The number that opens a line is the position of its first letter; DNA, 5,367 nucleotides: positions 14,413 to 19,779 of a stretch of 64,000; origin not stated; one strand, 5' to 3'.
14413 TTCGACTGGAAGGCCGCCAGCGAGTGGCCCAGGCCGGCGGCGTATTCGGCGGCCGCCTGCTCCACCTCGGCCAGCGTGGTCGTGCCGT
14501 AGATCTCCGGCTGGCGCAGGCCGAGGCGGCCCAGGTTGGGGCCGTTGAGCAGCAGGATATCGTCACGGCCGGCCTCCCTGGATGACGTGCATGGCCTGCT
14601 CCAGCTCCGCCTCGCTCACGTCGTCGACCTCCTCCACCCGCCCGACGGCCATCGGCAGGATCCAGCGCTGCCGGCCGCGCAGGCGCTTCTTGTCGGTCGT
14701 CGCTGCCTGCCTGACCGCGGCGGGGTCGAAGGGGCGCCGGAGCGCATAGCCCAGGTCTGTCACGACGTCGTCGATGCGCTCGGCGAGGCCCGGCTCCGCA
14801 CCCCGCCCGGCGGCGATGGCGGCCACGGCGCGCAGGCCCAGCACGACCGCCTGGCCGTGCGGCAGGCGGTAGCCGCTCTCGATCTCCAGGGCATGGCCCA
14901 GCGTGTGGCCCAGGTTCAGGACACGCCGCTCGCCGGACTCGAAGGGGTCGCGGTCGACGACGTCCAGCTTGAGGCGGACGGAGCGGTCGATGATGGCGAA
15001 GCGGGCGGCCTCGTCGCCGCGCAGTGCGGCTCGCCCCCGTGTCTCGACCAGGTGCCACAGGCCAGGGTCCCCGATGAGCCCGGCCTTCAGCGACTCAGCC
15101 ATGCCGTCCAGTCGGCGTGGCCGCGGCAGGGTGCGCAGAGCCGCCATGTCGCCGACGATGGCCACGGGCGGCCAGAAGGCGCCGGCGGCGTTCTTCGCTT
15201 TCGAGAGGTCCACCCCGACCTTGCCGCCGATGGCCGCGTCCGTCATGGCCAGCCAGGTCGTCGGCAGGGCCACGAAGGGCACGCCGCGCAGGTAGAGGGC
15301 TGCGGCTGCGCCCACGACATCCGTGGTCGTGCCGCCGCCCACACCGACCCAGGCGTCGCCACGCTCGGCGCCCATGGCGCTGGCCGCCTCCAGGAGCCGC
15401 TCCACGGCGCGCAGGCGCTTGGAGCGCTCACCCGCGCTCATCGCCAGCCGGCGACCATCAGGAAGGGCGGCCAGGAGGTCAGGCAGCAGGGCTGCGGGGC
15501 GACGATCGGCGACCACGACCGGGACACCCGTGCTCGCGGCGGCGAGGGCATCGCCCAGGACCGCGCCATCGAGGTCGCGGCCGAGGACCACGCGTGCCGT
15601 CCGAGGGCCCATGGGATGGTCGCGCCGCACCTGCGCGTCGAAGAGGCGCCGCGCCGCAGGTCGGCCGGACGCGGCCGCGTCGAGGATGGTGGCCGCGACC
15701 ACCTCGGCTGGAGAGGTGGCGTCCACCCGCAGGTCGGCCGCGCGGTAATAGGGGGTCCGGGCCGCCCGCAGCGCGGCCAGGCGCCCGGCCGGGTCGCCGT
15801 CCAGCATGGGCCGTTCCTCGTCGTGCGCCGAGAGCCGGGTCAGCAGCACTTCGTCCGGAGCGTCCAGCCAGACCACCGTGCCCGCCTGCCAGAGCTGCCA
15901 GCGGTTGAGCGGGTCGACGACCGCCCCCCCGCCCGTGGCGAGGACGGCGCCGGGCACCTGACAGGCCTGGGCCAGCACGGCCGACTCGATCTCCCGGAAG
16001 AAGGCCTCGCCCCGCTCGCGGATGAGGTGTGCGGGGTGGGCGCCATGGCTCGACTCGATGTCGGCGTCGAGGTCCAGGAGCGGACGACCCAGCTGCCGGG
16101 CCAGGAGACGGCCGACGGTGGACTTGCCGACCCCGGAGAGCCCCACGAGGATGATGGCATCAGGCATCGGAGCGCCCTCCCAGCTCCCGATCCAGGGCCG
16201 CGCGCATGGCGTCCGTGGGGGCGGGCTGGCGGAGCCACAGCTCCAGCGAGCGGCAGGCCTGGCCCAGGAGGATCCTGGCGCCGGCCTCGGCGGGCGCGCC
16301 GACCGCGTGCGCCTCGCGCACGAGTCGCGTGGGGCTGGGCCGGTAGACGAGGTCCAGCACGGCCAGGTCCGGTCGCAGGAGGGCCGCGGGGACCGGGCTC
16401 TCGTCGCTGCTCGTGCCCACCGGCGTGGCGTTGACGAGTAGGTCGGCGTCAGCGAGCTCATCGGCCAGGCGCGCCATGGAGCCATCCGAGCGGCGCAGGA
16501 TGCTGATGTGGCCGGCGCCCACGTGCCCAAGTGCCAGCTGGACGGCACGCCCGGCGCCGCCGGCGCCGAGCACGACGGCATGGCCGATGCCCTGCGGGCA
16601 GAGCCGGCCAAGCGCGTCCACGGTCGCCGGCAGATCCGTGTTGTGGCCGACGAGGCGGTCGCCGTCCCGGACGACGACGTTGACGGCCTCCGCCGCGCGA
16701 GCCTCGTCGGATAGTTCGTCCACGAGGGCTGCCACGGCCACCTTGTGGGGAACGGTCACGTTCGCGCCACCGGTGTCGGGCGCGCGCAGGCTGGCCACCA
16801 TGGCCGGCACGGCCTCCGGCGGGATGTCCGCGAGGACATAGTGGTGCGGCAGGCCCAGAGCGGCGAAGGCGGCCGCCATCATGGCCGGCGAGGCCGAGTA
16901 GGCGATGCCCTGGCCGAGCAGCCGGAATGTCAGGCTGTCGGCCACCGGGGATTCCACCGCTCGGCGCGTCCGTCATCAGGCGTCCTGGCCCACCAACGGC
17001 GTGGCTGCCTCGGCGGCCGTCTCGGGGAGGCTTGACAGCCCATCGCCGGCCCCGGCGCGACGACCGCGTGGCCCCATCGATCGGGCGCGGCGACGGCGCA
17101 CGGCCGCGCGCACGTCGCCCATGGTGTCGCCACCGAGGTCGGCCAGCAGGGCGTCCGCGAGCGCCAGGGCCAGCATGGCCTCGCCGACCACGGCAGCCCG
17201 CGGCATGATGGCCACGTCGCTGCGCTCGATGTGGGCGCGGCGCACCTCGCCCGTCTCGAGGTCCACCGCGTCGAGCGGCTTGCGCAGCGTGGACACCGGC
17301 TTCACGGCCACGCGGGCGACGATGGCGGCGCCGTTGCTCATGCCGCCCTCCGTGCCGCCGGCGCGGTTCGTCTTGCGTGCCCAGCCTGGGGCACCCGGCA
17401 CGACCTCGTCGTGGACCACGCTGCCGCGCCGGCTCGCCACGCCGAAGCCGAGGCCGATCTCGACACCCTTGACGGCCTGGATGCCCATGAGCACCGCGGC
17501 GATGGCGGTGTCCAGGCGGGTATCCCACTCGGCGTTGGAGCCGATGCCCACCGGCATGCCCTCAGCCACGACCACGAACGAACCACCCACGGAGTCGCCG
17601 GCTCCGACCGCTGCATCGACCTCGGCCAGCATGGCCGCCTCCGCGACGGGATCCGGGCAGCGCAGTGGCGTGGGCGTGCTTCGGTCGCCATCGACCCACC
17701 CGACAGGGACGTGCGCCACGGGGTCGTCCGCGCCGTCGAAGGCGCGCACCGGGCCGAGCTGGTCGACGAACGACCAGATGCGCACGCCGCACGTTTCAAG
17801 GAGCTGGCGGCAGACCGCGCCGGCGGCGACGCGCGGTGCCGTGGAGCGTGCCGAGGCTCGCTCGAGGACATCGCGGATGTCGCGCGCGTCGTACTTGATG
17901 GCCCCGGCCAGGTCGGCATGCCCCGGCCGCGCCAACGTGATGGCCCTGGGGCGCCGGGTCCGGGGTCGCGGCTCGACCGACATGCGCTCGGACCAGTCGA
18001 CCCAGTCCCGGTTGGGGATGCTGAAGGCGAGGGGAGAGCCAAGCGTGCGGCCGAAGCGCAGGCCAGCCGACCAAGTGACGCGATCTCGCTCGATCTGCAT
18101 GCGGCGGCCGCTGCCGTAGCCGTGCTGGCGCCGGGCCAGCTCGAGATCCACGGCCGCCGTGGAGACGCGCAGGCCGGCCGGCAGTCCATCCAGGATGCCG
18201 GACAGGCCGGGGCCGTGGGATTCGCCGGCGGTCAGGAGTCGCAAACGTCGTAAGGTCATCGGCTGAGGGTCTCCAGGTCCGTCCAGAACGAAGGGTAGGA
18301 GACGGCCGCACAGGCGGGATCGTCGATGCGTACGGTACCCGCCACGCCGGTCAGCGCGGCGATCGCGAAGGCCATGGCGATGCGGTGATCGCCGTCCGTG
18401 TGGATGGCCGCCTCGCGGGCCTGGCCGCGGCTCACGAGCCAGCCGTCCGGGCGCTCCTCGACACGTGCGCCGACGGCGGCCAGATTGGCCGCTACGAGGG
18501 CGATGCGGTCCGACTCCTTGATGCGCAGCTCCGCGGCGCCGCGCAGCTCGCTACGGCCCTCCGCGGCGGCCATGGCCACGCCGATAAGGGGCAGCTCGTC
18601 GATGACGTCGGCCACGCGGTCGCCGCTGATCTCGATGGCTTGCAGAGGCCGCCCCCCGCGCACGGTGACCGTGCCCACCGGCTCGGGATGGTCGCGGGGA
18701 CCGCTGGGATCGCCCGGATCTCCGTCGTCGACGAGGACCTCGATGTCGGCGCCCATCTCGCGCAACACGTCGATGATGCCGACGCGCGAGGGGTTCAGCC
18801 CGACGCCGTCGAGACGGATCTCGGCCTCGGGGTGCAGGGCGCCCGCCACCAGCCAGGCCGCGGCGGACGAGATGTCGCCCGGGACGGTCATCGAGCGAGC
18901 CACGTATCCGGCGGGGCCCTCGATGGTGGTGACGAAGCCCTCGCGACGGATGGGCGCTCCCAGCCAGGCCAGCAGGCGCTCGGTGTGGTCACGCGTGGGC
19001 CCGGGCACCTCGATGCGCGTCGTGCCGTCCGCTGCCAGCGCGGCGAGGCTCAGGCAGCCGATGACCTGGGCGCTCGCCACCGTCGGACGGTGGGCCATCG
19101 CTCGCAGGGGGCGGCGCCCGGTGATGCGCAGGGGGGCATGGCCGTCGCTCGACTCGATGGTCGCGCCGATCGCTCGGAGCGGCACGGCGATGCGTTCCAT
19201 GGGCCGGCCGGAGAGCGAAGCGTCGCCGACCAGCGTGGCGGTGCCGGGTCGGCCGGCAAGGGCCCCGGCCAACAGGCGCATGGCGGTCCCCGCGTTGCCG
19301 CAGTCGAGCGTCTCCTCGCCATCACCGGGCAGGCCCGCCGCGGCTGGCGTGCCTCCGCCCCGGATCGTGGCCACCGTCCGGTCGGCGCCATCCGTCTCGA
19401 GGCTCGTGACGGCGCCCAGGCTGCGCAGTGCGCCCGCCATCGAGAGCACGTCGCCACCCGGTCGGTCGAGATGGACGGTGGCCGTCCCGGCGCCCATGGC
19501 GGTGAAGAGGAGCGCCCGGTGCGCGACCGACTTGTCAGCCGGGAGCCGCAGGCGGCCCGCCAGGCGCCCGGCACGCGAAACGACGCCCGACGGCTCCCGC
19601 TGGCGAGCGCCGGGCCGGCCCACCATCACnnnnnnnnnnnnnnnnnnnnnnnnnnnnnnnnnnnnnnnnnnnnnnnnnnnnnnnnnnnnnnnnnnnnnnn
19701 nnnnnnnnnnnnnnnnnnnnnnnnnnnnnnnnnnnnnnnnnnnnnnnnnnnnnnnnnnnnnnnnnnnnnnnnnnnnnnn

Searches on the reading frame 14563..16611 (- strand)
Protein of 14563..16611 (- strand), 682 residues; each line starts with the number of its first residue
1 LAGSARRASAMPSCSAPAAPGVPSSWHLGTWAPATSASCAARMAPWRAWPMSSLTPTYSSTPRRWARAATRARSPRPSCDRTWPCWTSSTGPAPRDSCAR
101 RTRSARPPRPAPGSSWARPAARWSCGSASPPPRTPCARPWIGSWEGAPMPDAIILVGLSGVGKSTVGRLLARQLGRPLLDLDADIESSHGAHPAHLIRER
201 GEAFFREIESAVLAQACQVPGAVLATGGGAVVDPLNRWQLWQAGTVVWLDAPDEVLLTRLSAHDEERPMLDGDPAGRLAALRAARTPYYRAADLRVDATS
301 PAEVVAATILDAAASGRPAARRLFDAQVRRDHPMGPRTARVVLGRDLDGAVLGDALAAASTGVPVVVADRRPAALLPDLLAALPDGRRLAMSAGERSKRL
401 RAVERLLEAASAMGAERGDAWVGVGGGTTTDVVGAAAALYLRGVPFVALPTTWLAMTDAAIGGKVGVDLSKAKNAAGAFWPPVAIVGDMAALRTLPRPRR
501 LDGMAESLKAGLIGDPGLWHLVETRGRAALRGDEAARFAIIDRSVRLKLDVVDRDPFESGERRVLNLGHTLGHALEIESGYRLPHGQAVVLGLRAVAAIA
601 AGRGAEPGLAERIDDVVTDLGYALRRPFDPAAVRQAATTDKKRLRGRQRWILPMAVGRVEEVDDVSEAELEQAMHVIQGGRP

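Call 9: search_protein_families(library=pfam, proteins=[window:14563-16611:-])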
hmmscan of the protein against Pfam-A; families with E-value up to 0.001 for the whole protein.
window:14563-16611:- (682 aa): 7 families
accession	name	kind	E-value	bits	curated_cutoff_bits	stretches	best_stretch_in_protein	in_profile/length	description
PF01202.28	SKI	-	1.6e-37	129.5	22.1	1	160-311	2-156/159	Shikimate kinase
PF01761.26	DHQ_synthase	-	3.1e-34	117.5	24.2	1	390-497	3-110/115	3-dehydroquinate synthase N-terminal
PF24621.2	DHQS_C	-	7.1e-33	114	27.6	1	503-642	1-143/144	3-dehydroquinate synthase C-terminal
PF13238.12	AAA_18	-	9.9e-08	32.9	29.4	1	153-267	1-115/128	AAA domain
PF13685.12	Fe-ADH_2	-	3.2e-06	27.7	28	1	399-489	56-142/149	Iron-containing alcohol dehydrogenase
PF00465.25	Fe-ADH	-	4.3e-06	26.9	31.3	1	352-452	14-130/168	Iron-containing alcohol dehydrogenase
PF13671.12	AAA_33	-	3.9e-05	24.4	27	1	153-266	2-121/143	AAA domain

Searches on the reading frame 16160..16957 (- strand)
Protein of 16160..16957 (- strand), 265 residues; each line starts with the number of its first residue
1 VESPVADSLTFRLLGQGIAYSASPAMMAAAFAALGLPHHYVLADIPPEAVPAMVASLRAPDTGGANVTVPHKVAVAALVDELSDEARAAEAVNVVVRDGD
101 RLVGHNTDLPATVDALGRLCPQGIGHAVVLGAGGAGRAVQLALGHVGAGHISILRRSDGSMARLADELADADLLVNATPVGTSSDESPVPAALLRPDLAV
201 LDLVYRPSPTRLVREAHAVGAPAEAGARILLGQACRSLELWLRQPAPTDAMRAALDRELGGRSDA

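Call 9: search_protein_families(library=pfam, proteins=[window:16160-16957:-])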
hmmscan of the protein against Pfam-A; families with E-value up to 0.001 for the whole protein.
window:16160-16957:- (265 aa): 2 families
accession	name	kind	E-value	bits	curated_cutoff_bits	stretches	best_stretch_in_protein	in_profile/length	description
PF08501.16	Shikimate_dh_N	-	3.2e-25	88.6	27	1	13-95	1-83/83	Shikimate dehydrogenase substrate binding domain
PF18317.6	SDH_C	-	1.8e-06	28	25.8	1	226-255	1-30/31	Shikimate 5'-dehydrogenase C-terminal domain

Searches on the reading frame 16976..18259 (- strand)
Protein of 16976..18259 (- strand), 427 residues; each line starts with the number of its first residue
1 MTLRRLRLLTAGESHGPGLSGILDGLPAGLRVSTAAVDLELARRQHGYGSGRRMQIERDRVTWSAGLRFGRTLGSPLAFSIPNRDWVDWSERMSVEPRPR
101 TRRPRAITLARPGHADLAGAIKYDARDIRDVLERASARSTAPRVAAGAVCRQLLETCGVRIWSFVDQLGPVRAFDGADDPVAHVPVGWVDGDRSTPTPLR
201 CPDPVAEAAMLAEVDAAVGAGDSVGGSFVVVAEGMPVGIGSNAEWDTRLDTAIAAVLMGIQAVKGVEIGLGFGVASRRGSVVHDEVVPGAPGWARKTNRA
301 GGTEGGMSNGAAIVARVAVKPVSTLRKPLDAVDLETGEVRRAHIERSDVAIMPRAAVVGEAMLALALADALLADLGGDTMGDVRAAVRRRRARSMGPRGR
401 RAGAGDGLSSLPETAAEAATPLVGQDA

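Call 9: search_protein_families(library=pfam, proteins=[window:16976-18259:-])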
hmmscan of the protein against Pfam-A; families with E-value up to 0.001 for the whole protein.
window:16976-18259:- (427 aa): 1 family
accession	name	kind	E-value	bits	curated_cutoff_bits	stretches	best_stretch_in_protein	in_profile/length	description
PF01264.26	Chorismate_synt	-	6.3e-108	360.8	27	1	6-372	1-327/327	Chorismate synthase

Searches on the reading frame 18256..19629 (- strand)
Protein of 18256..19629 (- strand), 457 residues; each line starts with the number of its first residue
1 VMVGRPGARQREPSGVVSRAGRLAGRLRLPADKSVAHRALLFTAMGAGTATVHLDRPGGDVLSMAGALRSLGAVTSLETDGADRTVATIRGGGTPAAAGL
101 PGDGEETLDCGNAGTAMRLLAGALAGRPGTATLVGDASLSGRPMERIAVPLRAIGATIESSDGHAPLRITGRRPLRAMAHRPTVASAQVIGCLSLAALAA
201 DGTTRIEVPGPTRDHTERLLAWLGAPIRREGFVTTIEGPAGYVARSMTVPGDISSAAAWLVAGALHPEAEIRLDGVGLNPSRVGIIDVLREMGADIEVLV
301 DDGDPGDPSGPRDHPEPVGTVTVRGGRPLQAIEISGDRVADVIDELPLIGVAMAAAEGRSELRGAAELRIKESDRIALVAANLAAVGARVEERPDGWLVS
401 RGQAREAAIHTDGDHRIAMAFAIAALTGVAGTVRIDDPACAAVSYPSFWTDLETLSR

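Call 9: search_protein_families(library=pfam, proteins=[window:18256-19629:-])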
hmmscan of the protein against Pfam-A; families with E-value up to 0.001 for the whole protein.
window:18256-19629:- (457 aa): 1 family
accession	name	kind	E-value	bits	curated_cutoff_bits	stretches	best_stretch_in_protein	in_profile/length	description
PF00275.25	EPSP_synthase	-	2.4e-93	313.6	22.8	1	20-452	4-417/417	EPSP synthase (3-phosphoshikimate 1-carboxyvinyltransferase)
